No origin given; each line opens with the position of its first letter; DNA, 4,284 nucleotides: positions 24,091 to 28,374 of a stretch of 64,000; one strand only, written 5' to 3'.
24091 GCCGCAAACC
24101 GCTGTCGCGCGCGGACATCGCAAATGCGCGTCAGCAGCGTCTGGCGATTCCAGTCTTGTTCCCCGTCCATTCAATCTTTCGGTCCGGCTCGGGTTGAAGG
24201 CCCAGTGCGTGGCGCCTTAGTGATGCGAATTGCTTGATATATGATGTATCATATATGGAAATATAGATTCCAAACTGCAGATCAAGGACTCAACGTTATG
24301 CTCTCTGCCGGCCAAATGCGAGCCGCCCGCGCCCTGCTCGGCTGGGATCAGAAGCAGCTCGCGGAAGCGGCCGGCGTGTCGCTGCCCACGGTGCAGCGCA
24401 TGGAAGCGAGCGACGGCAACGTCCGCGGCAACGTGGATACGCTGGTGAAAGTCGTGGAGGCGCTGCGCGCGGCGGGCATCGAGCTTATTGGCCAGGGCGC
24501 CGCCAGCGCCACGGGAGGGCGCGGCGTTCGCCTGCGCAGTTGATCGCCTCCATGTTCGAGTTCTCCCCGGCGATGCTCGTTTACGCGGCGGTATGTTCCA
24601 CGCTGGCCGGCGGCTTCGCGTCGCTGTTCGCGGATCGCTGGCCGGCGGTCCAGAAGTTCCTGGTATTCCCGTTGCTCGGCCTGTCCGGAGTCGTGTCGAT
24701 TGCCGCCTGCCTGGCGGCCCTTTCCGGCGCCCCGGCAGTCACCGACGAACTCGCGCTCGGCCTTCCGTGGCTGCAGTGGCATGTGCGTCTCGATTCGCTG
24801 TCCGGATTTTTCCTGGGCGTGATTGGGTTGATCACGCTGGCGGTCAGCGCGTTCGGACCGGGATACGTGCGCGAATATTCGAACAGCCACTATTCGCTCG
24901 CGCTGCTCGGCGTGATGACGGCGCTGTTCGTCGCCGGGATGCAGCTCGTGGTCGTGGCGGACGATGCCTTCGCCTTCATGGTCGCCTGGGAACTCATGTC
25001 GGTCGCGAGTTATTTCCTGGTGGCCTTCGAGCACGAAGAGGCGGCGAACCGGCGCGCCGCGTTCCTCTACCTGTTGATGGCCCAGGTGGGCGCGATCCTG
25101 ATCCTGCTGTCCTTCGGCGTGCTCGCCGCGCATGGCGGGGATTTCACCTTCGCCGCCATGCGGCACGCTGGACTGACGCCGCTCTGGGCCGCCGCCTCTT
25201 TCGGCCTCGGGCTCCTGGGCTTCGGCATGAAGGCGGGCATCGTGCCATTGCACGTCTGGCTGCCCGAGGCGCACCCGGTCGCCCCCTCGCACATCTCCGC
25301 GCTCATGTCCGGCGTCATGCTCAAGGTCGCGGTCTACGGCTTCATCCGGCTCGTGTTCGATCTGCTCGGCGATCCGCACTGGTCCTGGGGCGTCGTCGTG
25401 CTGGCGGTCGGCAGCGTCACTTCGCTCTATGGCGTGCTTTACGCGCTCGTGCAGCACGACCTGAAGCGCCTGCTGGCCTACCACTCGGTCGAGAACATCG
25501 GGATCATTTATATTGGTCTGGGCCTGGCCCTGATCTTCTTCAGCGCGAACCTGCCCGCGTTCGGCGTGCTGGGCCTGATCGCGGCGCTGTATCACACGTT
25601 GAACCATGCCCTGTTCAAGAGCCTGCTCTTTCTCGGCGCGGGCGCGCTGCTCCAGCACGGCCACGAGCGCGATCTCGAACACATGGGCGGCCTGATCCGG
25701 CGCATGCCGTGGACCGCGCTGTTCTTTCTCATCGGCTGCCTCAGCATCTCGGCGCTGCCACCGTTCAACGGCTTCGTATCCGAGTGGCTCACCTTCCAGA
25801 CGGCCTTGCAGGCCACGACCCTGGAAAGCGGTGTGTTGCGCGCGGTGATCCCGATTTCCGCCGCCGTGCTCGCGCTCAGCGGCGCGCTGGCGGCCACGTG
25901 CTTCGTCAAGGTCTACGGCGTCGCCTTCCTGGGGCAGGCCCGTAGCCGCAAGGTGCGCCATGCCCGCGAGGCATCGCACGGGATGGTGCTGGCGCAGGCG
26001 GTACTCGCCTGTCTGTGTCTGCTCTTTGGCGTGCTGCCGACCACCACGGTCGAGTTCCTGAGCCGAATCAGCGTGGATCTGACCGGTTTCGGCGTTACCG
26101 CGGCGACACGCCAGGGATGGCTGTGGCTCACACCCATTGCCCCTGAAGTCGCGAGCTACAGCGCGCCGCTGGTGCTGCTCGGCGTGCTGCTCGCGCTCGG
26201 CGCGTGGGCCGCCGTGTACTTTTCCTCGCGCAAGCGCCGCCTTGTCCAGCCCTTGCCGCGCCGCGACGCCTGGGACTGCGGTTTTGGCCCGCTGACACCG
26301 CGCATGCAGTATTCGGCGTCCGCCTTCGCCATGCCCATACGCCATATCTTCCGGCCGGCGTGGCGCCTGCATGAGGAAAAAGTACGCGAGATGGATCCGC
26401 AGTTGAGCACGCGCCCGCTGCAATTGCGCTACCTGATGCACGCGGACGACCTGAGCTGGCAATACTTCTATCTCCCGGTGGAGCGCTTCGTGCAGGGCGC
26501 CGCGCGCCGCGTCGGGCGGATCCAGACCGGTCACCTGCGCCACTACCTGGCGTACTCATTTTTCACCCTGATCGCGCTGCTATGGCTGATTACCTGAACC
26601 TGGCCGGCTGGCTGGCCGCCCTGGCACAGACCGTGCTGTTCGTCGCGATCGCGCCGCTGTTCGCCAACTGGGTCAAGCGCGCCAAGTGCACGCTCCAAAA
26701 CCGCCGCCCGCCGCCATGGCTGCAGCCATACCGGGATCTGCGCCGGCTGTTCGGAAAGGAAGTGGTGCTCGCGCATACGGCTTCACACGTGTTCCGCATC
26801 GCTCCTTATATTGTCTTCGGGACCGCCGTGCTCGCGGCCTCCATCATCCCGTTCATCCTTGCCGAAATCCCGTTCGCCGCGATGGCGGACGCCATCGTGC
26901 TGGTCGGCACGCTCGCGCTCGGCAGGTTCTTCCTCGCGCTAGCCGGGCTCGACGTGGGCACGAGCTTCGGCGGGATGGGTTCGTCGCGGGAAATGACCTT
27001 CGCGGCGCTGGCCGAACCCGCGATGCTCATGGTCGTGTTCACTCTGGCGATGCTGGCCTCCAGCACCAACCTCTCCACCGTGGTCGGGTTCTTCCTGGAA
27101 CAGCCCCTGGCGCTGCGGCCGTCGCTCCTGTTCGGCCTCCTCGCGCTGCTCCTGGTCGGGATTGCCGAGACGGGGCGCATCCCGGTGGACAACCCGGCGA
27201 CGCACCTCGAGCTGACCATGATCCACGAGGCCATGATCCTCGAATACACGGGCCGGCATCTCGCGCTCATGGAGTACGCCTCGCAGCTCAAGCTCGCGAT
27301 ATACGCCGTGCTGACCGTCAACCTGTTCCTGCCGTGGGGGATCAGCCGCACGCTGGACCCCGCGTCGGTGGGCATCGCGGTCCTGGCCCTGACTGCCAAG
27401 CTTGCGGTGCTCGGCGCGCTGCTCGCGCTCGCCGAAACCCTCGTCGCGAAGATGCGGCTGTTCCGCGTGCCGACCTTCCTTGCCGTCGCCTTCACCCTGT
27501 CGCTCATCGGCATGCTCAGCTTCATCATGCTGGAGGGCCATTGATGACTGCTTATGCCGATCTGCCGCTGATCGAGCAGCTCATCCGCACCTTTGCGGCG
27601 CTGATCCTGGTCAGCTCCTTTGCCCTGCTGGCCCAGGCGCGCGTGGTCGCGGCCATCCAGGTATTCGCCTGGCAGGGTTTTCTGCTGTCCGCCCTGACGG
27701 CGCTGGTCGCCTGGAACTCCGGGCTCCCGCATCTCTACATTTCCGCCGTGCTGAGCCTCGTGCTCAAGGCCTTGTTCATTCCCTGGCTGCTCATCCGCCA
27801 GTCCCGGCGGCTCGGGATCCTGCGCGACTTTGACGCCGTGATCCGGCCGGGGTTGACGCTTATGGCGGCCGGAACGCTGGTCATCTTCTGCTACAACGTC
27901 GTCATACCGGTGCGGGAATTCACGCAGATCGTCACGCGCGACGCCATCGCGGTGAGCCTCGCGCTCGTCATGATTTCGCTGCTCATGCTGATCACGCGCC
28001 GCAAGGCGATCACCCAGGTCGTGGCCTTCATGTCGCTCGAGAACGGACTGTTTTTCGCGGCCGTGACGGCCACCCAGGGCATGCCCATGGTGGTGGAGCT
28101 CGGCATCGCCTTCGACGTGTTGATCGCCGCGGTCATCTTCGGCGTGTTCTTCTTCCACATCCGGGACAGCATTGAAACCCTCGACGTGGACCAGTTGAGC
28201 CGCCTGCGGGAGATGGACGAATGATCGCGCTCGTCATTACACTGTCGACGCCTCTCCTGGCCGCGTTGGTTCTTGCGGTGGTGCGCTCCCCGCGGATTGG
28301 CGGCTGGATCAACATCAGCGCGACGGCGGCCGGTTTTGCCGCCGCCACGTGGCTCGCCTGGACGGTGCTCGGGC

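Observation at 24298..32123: Ehr-type 'hydrogenase-related' complex: group-4 hydrogenase/complex-I-like operon whose large subunit has lost its NiFe-ligating cysteines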

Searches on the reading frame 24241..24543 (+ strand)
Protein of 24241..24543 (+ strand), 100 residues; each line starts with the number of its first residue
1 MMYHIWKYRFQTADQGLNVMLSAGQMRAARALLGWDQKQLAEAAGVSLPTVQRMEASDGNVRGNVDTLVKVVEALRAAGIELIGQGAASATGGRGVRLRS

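Call 4: search_protein_families(library=pfam, proteins=[window:24241-24543:+])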
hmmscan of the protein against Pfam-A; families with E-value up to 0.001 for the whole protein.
window:24241-24543:+ (100 aa): 2 families
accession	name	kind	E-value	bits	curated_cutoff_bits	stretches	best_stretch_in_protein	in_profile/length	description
PF01381.28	HTH_3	-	6.8e-08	32.9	23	1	26-75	1-48/55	Helix-turn-helix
PF13560.12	HTH_31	-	5.3e-06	27.1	27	1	24-79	4-58/64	Helix-turn-helix domain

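Call 5: search_protein_families(library=ncbifam, proteins=[window:24241-24543:+])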
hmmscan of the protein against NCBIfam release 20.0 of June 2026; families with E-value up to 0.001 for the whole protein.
window:24241-24543:+ (100 aa): 5 families
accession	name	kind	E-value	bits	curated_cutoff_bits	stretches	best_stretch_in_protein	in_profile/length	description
TIGR03070.1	couple_hipB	subfamily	3.5e-09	36.5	71.65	1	25-82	6-58/58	type II toxin-antitoxin system Y4mF family antitoxin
NF006015.0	PRK08154.1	subfamily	7e-06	25.4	204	1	24-89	33-96/314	anaerobic benzoate catabolism transcriptional regulator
NF041951.1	phage_RstR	subfamily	2.1e-05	24.7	80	1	24-86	5-65/108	RstR family transcriptional repressor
TIGR03830.1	CxxCG_CxxCG_HTH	subfamily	5.4e-05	23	61.8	1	17-73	61-117/127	type II TA system antitoxin MqsA family protein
TIGR02612.1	mob_myst_A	hypoth_equivalog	0.0008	19.3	122.6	1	21-76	25-80/150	mobile mystery protein A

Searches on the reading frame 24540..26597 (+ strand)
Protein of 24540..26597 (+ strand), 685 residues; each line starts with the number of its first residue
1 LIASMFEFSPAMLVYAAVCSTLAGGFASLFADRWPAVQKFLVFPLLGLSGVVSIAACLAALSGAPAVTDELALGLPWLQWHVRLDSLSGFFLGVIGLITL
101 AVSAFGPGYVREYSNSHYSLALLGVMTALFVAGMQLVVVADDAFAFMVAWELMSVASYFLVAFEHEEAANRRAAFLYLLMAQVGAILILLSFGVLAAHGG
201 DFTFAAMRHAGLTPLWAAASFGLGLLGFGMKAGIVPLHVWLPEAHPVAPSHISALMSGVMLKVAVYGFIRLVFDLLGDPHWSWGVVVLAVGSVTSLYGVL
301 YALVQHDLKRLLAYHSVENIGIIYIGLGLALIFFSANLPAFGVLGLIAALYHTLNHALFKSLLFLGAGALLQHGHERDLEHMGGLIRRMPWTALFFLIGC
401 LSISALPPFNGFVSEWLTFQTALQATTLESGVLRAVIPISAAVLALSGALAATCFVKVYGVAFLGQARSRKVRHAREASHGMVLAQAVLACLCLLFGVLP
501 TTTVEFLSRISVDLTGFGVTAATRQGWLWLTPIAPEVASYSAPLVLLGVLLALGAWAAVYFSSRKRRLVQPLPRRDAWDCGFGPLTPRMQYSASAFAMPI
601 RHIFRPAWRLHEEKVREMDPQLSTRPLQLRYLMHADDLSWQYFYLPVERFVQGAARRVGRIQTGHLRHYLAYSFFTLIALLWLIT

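Call 4: search_protein_families(library=pfam, proteins=[window:24540-26597:+])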
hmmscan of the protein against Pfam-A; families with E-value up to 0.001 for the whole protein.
window:24540-26597:+ (685 aa): 1 family
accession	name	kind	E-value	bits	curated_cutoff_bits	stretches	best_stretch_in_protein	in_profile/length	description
PF00361.26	Proton_antipo_M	-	1.1e-54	186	21.5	1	140-427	1-280/294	NADH:quinone oxidoreductase/Mrp antiporter, TM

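Call 5: search_protein_families(library=ncbifam, proteins=[window:24540-26597:+])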
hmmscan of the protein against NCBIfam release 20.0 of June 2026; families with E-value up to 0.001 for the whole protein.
window:24540-26597:+ (685 aa): 73 families (the best 25 are shown)
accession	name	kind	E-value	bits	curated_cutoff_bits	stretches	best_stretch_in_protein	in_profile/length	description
NF005086.0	PRK06521.1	equivalog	2.3e-255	849.2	667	1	11-684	5-667/669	hydrogenase 4 subunit B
NF006418.0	PRK08667.1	equivalog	4.8e-149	497.9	794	2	13-503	5-489/644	hydrogenase membrane subunit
NF005958.0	PRK08042.1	equivalog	3.1e-81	274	727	1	37-611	26-567/608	formate hydrogenlyase subunit 3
NF006240.0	PRK08376.1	subfamily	2.2e-79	267.8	662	1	84-506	88-498/521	putative monovalent cation/H+ antiporter subunit D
NF006419.0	PRK08668.1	equivalog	2.2e-67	228.2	617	1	78-528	62-492/613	NADH dehydrogenase subunit M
NF009310.0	PRK12668.1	equivalog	1.7e-64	218.7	564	1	71-521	50-454/584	Na(+)/H(+) antiporter subunit D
TIGR01972.1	NDH_I_M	subfamily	3.4e-60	204.1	263.8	1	78-507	70-475/486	NADH-quinone oxidoreductase subunit M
NF009287.0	PRK12647.1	equivalog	2.1e-56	191.9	937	1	17-513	6-480/773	putative monovalent cation/H+ antiporter subunit A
TIGR00940.1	2a6301s01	subfamily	3.4e-54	184.4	920.45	1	78-507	67-496/793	monovalent cation:proton antiporter subunit A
NF009288.0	PRK12648.1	equivalog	5.3e-53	180.3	1104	1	75-510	60-481/954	monovalent cation/H+ antiporter subunit A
NF005046.0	PRK06459.1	equivalog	2.7e-52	178.2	460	1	107-680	63-580/587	hydrogenase 4 subunit B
NF005044.0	PRK06458.1-4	equivalog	3.9e-52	177.8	610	1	81-509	69-489/531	hydrogenase 4 subunit F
NF005097.0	PRK06525.1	equivalog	1.5e-51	175.6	430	1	66-502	56-477/480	hydrogenase 4 subunit D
NF009285.0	PRK12645.1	equivalog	6.4e-51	173.5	1028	1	79-505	71-498/804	Na+/H+ antiporter subunit A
NF005141.0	PRK06590.1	equivalog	1.4e-49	169.6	556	1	35-683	28-608/615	NADH-quinone oxidoreductase subunit L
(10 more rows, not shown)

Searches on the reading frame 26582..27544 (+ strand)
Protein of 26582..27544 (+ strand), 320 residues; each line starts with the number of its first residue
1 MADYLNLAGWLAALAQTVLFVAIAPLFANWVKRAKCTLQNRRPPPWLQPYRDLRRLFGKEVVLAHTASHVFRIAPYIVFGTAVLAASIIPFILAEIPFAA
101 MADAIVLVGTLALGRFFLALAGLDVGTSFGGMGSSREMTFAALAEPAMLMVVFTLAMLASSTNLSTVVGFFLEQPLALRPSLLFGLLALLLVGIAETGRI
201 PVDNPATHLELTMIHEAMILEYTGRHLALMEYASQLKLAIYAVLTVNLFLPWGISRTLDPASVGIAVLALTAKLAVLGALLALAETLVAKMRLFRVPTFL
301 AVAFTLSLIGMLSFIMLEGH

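Call 4: search_protein_families(library=pfam, proteins=[window:26582-27544:+])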
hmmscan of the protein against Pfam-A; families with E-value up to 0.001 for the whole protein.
window:26582-27544:+ (320 aa): 1 family
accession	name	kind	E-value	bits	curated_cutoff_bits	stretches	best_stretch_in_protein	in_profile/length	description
PF00146.26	NADHdh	-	2.1e-36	126.3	27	1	16-312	5-295/298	NADH dehydrogenase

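Call 5: search_protein_families(library=ncbifam, proteins=[window:26582-27544:+])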
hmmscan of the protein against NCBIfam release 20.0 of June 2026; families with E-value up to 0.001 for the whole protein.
window:26582-27544:+ (320 aa): 4 families
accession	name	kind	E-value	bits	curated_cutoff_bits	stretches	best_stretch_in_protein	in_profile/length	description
NF004741.0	PRK06076.1-2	equivalog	1.9e-12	47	305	1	19-296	31-310/337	NADH-quinone oxidoreductase subunit NuoH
NF004742.0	PRK06076.1-3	equivalog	3.4e-10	39.6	531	1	46-251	67-279/356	NADH-quinone oxidoreductase subunit NuoH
NF004740.0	PRK06076.1-1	equivalog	2e-08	34.1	399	1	47-309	58-311/325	NADH-quinone oxidoreductase subunit NuoH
NF004745.0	PRK06076.1-6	equivalog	2.1e-07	30.5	450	1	46-292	58-306/341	NADH-quinone oxidoreductase subunit NuoH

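Call 38: search_solved_structures(query=window:26582-27544:+, max_evalue=0.00001, show_alignments=2)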
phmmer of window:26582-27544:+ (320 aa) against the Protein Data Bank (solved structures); distinct sequences matched with E-value up to 0.00001: 7.
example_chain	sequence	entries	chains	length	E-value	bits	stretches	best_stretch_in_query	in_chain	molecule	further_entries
7z0s_D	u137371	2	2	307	2.3e-41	145.7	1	13-314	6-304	Formate hydrogenlyase subunit 4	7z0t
6cfw_M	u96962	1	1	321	3e-19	73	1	17-313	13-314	Mbh13 NADH dehydrogenase subunit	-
7a23_H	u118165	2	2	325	4.7e-07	33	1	46-238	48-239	Nad1m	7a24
7aqq_H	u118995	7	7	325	5.1e-07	32.9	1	46-238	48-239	NADH-ubiquinone oxidoreductase chain 1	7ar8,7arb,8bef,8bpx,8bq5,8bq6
7ar7_H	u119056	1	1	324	5.1e-07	32.9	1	46-238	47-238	NADH-ubiquinone oxidoreductase chain 1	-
6x89_1M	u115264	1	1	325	1.5e-06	31.4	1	46-237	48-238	NU1M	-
8e73_1M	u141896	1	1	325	1.7e-06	31.2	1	46-236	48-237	Nad1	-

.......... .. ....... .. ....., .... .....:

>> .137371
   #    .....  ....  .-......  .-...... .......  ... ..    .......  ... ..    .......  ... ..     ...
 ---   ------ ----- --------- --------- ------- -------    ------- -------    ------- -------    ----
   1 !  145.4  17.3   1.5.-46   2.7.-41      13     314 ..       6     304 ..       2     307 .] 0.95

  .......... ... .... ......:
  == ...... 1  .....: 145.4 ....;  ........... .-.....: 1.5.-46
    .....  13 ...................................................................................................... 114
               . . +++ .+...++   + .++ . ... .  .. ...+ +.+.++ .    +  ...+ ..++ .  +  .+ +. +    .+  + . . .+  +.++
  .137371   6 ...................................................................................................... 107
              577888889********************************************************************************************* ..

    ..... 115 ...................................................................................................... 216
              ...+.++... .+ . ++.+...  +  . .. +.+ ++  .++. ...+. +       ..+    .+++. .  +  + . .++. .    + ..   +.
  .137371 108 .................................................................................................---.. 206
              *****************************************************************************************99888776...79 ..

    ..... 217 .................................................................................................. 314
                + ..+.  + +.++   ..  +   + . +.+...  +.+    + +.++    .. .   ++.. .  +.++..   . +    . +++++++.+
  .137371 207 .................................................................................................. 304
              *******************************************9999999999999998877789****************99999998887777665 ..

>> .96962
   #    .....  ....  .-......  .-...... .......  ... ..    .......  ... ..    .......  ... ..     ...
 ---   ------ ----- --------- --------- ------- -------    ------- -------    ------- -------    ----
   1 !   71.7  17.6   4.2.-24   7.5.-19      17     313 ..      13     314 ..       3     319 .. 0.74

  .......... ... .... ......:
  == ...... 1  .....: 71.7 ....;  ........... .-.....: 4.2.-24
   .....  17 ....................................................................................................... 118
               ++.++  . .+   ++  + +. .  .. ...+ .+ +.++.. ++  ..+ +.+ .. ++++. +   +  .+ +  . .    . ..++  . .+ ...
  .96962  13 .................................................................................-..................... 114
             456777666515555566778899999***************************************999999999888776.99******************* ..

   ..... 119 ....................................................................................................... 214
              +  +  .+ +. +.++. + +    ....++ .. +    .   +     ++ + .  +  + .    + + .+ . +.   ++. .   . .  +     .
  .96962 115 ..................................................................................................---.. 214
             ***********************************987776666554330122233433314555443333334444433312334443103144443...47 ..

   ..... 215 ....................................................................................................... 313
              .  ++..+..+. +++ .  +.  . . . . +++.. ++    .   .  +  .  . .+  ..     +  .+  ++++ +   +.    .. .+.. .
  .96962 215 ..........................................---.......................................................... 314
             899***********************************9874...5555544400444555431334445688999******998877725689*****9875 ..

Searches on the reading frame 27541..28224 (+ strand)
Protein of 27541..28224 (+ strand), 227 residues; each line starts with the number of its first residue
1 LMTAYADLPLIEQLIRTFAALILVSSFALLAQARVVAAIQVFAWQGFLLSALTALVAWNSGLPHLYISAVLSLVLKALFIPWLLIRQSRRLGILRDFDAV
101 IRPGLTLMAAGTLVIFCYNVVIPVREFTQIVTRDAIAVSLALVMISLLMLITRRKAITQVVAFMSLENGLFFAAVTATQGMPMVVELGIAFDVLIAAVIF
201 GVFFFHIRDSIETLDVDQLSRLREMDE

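Call 4: search_protein_families(library=pfam, proteins=[window:27541-28224:+])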
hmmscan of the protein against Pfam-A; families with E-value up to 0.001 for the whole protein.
window:27541-28224:+ (227 aa): 1 family
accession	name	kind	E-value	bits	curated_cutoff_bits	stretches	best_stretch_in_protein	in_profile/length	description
PF00420.29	Oxidored_q2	-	0.00028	21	26.1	1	137-223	4-94/95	NADH-ubiquinone/plastoquinone oxidoreductase chain 4L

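Call 5: search_protein_families(library=ncbifam, proteins=[window:27541-28224:+])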
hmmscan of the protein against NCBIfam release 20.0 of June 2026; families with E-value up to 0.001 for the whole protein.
window:27541-28224:+ (227 aa): 1 family
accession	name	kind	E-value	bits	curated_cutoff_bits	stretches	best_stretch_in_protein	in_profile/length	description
NF008556.0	PRK11492.1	equivalog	3.3e-26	92.5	136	1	13-223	5-215/216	hydrogenase 4 membrane subunit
